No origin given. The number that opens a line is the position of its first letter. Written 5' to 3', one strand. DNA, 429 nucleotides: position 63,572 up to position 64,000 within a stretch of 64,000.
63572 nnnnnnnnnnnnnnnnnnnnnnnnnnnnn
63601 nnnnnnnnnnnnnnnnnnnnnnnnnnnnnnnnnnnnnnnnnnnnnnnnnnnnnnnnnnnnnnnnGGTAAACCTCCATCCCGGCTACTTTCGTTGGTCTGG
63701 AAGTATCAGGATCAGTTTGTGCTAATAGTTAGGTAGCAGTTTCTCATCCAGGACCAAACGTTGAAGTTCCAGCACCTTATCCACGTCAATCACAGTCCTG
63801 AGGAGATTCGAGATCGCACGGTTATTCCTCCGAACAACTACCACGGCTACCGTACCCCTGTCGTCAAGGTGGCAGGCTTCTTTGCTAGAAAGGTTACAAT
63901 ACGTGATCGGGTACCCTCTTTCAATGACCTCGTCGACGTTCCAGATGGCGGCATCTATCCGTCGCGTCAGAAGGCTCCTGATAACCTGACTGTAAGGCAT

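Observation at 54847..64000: Complete php/yhf-type orphan operon in a spore-former, extended by an amidase-signature protein and a NagB-like deaminase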

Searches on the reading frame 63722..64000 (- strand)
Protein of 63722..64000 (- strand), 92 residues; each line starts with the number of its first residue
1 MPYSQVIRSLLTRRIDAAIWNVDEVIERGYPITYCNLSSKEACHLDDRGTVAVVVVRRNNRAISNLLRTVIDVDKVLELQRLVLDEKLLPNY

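Call 5: search_protein_families(library=pfam, proteins=[window:63722-64000:-], max_evalue=0.01)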
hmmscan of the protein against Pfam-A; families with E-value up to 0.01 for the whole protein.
window:63722-64000:- (92 aa): 1 family
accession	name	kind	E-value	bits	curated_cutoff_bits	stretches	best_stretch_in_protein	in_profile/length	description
PF14503.11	YhfZ_C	-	2.4e-18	66.8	35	1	2-92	145-236/236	YhfZ C-terminal domain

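Call 6: search_protein_families(library=ncbifam, proteins=[window:63722-64000:-], max_evalue=0.01)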
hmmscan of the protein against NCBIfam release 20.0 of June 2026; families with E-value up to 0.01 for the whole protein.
window:63722-64000:- (92 aa): 1 family
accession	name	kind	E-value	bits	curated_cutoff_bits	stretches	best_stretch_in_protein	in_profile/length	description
NF041241.1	YhfZ_full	equivalog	1.5e-20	73.7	260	1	1-92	216-304/304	GntR family transcriptional regulator YhfZ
